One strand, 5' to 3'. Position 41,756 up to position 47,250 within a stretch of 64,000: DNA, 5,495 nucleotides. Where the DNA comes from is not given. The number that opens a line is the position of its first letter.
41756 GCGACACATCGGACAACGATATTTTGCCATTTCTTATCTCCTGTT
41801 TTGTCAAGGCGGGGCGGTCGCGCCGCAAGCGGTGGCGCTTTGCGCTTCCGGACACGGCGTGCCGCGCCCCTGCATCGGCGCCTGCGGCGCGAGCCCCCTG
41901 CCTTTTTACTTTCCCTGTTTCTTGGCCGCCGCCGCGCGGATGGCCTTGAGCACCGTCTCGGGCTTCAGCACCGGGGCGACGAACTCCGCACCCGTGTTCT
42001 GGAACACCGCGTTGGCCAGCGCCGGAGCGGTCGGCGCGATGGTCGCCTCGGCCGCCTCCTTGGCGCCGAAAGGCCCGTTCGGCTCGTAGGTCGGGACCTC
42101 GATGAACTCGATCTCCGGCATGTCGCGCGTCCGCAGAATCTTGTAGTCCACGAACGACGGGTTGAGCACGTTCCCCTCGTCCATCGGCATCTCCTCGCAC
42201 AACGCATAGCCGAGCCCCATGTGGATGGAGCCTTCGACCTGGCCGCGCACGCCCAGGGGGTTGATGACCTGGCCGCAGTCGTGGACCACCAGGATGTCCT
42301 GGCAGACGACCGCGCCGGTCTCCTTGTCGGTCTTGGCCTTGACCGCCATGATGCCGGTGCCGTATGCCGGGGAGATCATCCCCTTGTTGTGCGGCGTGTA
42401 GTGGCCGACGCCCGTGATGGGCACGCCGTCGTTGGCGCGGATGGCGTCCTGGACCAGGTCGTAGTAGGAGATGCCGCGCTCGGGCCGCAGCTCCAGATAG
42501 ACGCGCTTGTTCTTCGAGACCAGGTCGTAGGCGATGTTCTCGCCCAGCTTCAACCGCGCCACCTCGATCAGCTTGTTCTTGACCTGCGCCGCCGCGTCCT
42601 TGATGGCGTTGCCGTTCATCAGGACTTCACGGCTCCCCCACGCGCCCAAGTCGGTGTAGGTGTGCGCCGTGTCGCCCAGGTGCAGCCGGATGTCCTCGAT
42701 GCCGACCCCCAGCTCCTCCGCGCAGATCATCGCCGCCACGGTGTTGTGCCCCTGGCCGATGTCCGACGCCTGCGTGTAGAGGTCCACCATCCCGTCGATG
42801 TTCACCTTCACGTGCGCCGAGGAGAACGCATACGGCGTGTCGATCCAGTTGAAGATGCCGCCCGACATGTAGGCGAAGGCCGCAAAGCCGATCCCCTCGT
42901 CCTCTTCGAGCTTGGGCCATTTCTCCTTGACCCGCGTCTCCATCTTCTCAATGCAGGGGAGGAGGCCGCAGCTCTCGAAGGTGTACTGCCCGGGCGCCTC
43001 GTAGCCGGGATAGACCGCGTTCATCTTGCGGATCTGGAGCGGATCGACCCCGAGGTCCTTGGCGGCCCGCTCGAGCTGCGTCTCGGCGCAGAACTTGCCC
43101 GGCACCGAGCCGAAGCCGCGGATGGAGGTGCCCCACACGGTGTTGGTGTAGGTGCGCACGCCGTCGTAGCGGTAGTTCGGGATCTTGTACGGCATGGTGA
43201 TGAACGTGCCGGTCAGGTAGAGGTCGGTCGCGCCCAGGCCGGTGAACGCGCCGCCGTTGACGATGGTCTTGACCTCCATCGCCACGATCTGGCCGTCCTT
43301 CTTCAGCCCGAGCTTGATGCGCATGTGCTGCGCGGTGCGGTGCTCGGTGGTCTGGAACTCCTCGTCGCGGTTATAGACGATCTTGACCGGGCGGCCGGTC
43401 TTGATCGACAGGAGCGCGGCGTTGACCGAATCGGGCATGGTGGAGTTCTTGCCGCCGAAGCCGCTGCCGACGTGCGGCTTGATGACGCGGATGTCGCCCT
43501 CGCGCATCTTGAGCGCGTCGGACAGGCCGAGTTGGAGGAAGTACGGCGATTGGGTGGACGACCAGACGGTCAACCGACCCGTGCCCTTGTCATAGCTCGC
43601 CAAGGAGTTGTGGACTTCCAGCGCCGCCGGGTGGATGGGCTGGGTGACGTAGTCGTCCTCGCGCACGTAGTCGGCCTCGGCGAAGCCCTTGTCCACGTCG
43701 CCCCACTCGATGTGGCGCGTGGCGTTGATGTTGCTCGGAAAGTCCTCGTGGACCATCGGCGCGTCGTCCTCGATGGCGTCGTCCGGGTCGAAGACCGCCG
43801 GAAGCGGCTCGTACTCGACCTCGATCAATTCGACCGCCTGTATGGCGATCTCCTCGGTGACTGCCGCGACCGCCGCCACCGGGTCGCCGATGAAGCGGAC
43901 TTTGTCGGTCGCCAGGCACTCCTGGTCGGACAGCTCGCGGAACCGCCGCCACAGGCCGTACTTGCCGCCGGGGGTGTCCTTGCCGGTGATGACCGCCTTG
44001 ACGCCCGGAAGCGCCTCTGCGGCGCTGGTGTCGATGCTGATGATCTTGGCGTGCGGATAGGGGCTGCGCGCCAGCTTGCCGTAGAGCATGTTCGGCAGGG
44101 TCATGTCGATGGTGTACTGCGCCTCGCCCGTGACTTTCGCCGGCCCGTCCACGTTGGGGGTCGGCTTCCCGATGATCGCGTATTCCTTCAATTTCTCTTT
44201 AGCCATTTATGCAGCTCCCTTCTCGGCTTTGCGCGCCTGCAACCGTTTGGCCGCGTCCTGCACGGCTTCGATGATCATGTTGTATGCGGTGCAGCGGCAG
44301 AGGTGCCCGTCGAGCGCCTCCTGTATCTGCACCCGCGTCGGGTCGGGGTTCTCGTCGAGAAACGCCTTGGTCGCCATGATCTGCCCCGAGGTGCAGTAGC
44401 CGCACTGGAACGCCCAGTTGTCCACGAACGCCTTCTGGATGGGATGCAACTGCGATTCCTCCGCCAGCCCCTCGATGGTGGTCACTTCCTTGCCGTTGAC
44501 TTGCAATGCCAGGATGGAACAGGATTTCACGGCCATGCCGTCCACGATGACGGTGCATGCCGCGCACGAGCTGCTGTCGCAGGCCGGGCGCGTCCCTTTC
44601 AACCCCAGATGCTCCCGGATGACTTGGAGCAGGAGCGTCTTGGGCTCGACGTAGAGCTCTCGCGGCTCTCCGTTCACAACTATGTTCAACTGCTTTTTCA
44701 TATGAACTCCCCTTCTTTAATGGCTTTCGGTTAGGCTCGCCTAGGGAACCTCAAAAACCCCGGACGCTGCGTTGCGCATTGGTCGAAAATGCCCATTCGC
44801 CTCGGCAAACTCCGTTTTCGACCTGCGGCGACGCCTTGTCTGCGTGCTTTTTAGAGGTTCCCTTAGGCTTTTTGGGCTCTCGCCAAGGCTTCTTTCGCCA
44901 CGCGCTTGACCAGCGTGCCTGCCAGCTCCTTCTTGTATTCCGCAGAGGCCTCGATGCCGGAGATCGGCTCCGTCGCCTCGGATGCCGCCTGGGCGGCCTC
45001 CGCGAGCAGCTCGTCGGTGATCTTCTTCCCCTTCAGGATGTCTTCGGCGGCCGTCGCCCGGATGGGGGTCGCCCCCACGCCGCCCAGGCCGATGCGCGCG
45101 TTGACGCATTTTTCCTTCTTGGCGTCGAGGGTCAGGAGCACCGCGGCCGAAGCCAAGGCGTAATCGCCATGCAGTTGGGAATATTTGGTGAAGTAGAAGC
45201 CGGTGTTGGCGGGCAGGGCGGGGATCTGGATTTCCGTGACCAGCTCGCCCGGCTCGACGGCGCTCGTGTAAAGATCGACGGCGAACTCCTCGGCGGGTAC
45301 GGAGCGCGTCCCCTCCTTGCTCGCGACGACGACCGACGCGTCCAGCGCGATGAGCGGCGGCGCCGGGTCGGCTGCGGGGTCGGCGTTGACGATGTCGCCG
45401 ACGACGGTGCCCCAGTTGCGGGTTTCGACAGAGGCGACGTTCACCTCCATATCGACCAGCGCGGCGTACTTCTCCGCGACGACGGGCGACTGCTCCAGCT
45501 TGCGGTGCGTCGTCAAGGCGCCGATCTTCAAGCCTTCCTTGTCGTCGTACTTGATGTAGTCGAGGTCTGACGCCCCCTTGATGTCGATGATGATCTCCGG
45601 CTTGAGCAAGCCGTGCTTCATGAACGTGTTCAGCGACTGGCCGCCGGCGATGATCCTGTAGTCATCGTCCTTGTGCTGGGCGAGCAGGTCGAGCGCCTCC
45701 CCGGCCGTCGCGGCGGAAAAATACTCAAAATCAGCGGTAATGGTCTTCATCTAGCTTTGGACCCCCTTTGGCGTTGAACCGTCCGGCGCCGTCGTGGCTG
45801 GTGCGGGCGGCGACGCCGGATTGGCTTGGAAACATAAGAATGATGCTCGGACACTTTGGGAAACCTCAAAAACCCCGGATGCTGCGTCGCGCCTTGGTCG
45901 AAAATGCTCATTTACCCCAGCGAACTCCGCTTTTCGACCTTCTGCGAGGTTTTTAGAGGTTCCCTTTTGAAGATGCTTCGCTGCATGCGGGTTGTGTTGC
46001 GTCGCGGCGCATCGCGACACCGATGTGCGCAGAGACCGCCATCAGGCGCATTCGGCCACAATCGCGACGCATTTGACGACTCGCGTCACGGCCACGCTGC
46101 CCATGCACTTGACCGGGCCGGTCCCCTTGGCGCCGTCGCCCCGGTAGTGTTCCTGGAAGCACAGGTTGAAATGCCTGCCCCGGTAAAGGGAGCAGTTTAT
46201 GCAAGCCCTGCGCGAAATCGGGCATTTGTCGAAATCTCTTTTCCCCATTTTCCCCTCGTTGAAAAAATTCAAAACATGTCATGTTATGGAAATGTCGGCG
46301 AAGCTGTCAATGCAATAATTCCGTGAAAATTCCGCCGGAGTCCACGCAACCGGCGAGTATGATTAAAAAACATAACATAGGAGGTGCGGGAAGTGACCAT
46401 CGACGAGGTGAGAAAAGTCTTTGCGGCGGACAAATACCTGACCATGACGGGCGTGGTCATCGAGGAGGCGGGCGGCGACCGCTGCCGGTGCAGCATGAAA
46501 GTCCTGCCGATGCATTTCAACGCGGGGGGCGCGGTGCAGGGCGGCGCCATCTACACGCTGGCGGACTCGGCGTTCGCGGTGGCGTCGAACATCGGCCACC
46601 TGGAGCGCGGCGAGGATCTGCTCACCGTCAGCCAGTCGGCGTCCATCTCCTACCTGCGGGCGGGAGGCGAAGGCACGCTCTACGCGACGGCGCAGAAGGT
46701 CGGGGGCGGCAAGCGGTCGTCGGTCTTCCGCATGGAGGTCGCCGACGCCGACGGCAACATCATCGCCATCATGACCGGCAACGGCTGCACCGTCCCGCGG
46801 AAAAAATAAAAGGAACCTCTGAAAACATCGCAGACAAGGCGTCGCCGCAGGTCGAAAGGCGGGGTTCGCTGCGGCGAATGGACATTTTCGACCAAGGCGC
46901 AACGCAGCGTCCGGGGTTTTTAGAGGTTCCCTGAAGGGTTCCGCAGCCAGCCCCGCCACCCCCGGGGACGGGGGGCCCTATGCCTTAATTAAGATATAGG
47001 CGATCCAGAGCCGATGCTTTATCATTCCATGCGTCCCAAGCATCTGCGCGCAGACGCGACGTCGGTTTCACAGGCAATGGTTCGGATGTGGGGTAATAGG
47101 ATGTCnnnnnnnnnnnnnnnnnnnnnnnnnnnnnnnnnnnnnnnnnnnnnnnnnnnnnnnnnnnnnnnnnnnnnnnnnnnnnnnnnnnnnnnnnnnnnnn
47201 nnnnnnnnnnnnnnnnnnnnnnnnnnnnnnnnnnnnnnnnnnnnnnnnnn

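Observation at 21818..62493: Eight copies of an unannotated ~120-bp nested-palindrome element (MITE/ERIC-like repeat family)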

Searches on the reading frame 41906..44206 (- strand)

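Call 27: search_protein_families(library=pfam, proteins=[window:41906-44206:-], max_evalue=0.00001)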
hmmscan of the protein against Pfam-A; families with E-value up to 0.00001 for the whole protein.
window:41906-44206:- (766 aa): 3 families
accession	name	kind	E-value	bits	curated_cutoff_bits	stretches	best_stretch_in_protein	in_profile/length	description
PF02738.23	MoCoBD_1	-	3.3e-78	262.6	27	1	152-397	1-244/244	Molybdopterin cofactor-binding domain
PF20256.3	MoCoBD_2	-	5.6e-66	223.4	27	1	434-697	22-283/283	Molybdopterin cofactor-binding domain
PF01315.27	Ald_Xan_dh_C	-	2.4e-34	118.4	31.3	1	26-136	1-110/110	Aldehyde oxidase and xanthine dehydrogenase, a/b hammerhead domain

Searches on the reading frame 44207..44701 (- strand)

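Call 27: search_protein_families(library=pfam, proteins=[window:44207-44701:-], max_evalue=0.00001)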
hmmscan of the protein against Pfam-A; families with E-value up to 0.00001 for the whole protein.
window:44207-44701:- (164 aa): 2 families
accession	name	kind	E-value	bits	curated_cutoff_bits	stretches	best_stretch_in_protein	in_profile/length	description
PF01799.25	Fer2_2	-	4.8e-32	110.3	30.3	1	75-148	1-75/75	[2Fe-2S] binding domain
PF00111.32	Fer2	-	3.7e-06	27.2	21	1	8-60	2-54/77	2Fe-2S iron-sulfur cluster binding domain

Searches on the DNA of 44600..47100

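Call 16: search_rna_families(source=window, start=44600, end=47100, threshold=evalue, max_evalue=10)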
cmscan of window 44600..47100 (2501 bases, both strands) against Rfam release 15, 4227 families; matches with E-value up to 10: 2.
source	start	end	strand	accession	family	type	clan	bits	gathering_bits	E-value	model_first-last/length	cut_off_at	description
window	46841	46877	-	RF03215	mir-5360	Gene; miRNA;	-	18.2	79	2.8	1-81/81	no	mir-5360 microRNA precursor family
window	46670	46775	-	RF02463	Ms_AS-1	Gene; sRNA;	-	15.9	37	6.2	1-98/98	no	Mycobacterium sRNA Ms_AS-1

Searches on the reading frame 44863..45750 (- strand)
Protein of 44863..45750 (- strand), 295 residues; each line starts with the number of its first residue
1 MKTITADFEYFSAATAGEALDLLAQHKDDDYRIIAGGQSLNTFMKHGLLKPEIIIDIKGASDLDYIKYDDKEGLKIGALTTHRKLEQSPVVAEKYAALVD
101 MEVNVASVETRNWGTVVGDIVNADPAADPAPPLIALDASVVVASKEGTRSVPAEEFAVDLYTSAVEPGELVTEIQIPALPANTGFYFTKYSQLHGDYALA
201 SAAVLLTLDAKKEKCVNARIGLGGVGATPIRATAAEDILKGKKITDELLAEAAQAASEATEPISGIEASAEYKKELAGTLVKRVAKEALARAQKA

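Call 11: find_encoding_contigs(protein=window:44863-45750:-, flank=10000, max_places=10)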
Protein window:44863-45750:- (295 aa): 1 contig read that carries it; 1 place shown.
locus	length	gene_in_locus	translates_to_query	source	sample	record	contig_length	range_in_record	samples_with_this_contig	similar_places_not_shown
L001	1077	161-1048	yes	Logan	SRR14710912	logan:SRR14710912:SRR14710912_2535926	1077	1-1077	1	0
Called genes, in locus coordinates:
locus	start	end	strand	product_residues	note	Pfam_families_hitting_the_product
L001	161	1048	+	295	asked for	PF00941:FAD_binding_5, PF03450:CO_deh_flav_C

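Call 30: find_homologous_proteins(query=window:44863-45750:-, max_evalue=1e-30)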
Query window:44863-45750:- (295 aa): 3355 proteins with E <= 1e-30 among 8000 candidates; the best 120 are listed.
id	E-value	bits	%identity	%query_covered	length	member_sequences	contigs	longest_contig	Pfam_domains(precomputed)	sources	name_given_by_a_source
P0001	3.0e-182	622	100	100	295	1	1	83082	PF00941.28,PF03450.23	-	-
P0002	7.2e-145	499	80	100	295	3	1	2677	PF00941.28,PF03450.23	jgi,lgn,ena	-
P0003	2.4e-143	494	78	100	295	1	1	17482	PF00941.28,PF03450.23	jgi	jgi:carbon-monoxide dehydrogenase medium subunit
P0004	9.6e-143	492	78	100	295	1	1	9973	PF00941.28,PF03450.23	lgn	-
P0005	2.1e-142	491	78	100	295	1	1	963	PF00941.28,PF03450.23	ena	-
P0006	1.3e-141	489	77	100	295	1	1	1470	PF00941.28,PF03450.23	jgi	jgi:carbon-monoxide dehydrogenase medium subunit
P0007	1.4e-141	489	84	91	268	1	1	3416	PF00941.28,PF03450.23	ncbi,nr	ncbi:MAG: xanthine dehydrogenase family protein subunit M, partial [Acidobacteriota bacterium]|nr:xa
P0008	2.0e-141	488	76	100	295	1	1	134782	PF00941.28,PF03450.23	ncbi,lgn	-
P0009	2.1e-141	488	77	100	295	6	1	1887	PF00941.28,PF03450.23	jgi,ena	-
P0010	2.7e-141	488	78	100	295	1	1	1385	PF00941.28,PF03450.23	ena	-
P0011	2.7e-141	488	77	100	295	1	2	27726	PF00941.28,PF03450.23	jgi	jgi:CO/xanthine dehydrogenase FAD-binding subunit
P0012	5.6e-141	487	76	100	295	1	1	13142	PF00941.28,PF03450.23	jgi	jgi:carbon-monoxide dehydrogenase medium subunit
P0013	7.3e-141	486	76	100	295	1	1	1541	PF00941.28,PF03450.23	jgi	jgi:carbon-monoxide dehydrogenase medium subunit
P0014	9.2e-141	486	76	100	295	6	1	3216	PF00941.28,PF03450.23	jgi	jgi:carbon-monoxide dehydrogenase medium subunit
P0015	9.3e-141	486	76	100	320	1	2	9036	PF00941.28,PF03450.23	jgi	jgi:CO/xanthine dehydrogenase FAD-binding subunit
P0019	3.6e-140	484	77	100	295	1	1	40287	PF00941.28,PF03450.23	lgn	-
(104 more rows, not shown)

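Call 32: find_encoding_contigs(protein=P0008, flank=10000, max_places=3)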
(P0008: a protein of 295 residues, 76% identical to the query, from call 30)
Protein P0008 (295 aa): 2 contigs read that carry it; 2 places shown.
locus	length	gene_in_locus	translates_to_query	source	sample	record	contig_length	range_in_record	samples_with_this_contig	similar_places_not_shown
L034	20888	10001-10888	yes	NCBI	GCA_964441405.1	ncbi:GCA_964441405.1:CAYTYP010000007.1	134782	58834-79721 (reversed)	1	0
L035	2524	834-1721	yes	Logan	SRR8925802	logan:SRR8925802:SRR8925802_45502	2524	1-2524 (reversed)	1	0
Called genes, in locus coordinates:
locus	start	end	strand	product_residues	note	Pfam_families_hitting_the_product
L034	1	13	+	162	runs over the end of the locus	-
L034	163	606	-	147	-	-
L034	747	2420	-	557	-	PF01565:FAD_binding_4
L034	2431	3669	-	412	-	PF02754:CCG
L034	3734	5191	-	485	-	PF01565:FAD_binding_4, PF02913:FAD-oxidase_C (faint)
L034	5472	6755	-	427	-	PF00108:Thiolase_N, PF02803:Thiolase_C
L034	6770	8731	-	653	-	PF02737:3HCDH_N, PF00725:3HCDH, PF00378:ECH_1, PF16113:ECH_2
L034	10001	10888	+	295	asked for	PF00941:FAD_binding_5, PF03450:CO_deh_flav_C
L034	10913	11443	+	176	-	PF01799:Fer2_2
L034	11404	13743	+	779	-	PF01315:Ald_Xan_dh_C, PF02738:MoCoBD_1, PF20256:MoCoBD_2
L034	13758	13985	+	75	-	-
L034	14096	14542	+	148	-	PF06240:COXG, PF10604:Polyketide_cyc2 (weak)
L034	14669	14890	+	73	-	-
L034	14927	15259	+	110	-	-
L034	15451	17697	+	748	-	PF00069:Pkinase, PF01636:APH (faint), PF07714:PK_Tyr_Ser-Thr, PF03109:ABC1, PF13181:TPR_8 (faint), PF13432:TPR_16 (weak), PF13414:TPR_11 (weak), PF14559:TPR_19 (weak), +7 more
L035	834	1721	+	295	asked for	PF00941:FAD_binding_5, PF03450:CO_deh_flav_C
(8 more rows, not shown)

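Call 33: find_encoding_contigs(protein=P0003, flank=10000, max_places=3)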
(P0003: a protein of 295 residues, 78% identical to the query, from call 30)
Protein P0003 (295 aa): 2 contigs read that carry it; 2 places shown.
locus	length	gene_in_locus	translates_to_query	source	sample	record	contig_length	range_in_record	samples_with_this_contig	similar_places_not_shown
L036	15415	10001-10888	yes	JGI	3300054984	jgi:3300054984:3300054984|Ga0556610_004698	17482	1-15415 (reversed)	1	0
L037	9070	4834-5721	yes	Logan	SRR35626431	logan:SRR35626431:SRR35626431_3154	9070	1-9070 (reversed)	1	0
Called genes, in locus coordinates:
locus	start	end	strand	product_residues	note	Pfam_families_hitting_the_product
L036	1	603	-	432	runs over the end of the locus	PF02754:CCG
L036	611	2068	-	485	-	PF01565:FAD_binding_4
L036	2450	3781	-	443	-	PF02515:CoA_transf_3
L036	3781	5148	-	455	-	PF02515:CoA_transf_3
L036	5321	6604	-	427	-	PF00108:Thiolase_N, PF02803:Thiolase_C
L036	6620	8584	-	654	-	PF02737:3HCDH_N, PF00725:3HCDH, PF00378:ECH_1, PF16113:ECH_2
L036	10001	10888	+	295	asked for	PF00941:FAD_binding_5, PF03450:CO_deh_flav_C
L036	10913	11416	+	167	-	PF01799:Fer2_2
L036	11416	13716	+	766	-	PF01315:Ald_Xan_dh_C, PF02738:MoCoBD_1, PF20256:MoCoBD_2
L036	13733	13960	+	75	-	-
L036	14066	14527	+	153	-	PF06240:COXG, PF10604:Polyketide_cyc2, PF03364:Polyketide_cyc (weak)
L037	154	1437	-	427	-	PF00108:Thiolase_N, PF02803:Thiolase_C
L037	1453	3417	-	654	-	PF02737:3HCDH_N, PF00725:3HCDH, PF00378:ECH_1, PF16113:ECH_2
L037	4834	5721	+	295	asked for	PF00941:FAD_binding_5, PF03450:CO_deh_flav_C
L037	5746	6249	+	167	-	PF01799:Fer2_2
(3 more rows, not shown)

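Call 34: find_encoding_contigs(protein=P0019, flank=10000, max_places=3)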
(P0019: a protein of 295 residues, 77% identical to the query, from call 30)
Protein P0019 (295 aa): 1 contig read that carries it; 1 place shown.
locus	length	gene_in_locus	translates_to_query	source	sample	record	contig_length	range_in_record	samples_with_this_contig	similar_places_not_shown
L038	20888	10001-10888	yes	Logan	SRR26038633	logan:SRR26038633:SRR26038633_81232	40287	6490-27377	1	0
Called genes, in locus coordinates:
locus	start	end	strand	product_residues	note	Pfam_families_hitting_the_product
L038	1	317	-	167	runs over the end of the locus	PF19502:DUF6036 (faint)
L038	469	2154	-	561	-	PF01565:FAD_binding_4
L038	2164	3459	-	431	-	PF02754:CCG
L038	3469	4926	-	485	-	PF01565:FAD_binding_4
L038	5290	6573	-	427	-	PF00108:Thiolase_N, PF02803:Thiolase_C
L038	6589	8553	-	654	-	PF02737:3HCDH_N, PF00725:3HCDH, PF00378:ECH_1, PF16113:ECH_2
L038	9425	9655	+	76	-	-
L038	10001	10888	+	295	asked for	PF00941:FAD_binding_5, PF03450:CO_deh_flav_C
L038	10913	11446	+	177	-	PF00111:Fer2 (weak), PF01799:Fer2_2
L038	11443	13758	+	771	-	PF01315:Ald_Xan_dh_C, PF02738:MoCoBD_1, PF20256:MoCoBD_2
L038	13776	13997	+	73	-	-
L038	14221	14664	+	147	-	PF06240:COXG, PF10604:Polyketide_cyc2 (weak)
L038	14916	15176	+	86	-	-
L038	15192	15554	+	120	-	-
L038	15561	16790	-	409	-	PF00999:Na_H_Exchanger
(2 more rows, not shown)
